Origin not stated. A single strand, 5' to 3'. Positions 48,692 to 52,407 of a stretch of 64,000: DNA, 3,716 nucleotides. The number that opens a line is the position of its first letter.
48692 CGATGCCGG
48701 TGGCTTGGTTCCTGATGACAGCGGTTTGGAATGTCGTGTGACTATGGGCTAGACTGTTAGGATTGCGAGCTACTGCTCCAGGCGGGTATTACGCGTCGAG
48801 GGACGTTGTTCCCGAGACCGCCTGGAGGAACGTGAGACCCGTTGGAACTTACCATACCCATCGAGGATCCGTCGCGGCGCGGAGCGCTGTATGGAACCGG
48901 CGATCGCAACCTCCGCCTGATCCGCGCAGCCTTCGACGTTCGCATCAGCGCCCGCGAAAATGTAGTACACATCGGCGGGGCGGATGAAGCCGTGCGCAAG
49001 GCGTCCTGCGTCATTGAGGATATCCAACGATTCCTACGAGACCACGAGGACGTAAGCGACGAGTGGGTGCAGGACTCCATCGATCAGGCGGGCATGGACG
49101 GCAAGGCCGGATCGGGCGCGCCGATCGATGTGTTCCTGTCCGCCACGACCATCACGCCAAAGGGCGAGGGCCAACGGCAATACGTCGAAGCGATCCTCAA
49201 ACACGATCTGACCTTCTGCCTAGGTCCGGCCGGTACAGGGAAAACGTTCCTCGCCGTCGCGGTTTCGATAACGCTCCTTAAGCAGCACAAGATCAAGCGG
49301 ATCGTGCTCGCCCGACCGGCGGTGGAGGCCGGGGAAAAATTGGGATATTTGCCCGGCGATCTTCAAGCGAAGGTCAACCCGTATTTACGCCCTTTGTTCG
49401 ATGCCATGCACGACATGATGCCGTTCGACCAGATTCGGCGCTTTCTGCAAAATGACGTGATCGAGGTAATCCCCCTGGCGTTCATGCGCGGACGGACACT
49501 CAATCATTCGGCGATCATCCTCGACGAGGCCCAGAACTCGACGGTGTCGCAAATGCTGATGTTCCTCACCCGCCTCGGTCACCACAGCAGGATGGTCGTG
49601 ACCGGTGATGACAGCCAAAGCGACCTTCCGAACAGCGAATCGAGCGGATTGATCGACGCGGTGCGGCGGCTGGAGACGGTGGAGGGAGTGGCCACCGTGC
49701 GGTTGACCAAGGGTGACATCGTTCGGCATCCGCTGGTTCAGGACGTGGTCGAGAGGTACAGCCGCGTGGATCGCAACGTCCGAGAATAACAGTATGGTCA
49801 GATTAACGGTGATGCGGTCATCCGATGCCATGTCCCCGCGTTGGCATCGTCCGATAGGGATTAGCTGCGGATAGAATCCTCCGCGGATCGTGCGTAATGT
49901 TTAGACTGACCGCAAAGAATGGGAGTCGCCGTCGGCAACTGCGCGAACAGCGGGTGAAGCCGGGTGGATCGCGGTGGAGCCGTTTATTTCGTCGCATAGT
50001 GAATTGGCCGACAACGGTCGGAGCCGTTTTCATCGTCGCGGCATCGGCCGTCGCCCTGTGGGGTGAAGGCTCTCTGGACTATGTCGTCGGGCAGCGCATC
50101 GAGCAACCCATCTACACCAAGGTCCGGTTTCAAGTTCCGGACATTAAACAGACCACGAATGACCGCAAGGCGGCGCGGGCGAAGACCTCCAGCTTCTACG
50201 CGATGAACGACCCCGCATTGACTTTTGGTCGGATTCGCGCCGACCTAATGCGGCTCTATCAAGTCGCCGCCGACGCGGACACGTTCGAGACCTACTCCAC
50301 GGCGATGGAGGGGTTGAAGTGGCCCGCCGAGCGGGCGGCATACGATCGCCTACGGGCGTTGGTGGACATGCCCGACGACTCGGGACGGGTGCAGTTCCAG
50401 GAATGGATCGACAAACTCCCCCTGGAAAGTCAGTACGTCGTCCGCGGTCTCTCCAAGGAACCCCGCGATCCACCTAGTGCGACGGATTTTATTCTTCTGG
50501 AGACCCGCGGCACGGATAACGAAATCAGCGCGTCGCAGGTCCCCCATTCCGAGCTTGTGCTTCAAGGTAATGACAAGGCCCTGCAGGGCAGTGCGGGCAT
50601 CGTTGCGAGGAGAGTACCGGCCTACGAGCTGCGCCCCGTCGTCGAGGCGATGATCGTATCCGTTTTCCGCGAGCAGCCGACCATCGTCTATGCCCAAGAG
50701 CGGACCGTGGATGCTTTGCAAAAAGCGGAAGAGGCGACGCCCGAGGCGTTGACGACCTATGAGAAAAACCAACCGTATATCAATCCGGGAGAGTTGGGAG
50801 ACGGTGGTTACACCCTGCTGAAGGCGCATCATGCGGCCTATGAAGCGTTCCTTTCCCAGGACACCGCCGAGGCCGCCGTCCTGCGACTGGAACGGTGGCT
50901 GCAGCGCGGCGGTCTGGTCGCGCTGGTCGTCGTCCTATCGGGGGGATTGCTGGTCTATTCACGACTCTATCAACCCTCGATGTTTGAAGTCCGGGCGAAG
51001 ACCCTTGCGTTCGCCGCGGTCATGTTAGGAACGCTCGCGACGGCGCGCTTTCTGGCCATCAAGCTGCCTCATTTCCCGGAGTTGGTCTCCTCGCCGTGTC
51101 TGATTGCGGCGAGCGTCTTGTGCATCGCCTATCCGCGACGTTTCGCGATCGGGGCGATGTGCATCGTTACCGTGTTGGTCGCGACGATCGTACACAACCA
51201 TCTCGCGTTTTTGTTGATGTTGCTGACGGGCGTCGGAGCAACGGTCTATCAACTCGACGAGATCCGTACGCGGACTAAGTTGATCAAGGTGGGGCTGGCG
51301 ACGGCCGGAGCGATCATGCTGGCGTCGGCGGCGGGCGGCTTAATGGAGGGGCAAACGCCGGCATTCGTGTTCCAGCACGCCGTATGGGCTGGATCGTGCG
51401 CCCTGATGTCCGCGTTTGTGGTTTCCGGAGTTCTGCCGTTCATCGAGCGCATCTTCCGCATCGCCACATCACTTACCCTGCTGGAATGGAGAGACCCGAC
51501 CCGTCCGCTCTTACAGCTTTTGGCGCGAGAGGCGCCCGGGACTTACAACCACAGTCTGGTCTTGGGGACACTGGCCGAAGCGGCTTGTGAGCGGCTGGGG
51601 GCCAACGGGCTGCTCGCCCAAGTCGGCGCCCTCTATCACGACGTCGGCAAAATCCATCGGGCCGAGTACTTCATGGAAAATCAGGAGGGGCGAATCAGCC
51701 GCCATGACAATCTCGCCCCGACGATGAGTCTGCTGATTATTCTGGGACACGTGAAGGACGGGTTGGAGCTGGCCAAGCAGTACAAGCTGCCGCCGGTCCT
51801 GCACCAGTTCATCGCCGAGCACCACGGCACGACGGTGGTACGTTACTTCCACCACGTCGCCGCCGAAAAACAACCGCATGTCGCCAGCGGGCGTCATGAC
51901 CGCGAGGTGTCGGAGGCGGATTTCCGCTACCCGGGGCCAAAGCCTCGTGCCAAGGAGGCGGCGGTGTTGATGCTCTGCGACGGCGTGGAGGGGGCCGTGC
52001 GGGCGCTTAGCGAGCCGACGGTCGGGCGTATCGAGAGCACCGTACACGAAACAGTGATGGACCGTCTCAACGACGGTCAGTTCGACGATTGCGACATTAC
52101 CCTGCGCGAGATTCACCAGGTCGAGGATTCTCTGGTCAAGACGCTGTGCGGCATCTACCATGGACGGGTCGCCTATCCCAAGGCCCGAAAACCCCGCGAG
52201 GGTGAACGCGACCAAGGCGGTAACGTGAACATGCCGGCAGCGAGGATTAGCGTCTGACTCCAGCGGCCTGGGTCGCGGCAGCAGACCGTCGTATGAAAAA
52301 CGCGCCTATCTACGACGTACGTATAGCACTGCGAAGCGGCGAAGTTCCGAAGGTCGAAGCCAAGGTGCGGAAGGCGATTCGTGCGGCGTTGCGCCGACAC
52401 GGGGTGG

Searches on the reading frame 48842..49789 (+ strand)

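Call 33: search_protein_families(library=ncbifam, proteins=[window:48842-49789:+], max_evalue=0.00001)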
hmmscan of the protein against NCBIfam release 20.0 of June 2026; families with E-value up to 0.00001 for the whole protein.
window:48842-49789:+ (315 aa): 3 families
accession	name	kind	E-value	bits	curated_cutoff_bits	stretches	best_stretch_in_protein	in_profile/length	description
NF007827.1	PRK10536.1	equivalog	1.1e-55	188.8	380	1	100-306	45-253/253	phosphate starvation-inducible protein PhoH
NF053827.1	RNA5-3helPhoH2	equivalog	2e-27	96.3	680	1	128-292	244-411/427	RNA 5'-3' helicase PhoH2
TIGR01447.1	recD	equivalog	1.8e-09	36.8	310.15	1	107-259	149-300/597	exodeoxyribonuclease V subunit alpha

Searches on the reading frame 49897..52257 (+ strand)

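Call 33: search_protein_families(library=ncbifam, proteins=[window:49897-52257:+], max_evalue=0.00001)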
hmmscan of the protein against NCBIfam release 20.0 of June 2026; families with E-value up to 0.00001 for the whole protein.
window:49897-52257:+ (786 aa): 1 family
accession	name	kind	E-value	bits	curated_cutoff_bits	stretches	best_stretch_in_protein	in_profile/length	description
TIGR00277.1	HDIG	domain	5.7e-22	77.4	27.6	1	546-644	2-83/84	HDIG domain-containing metalloprotein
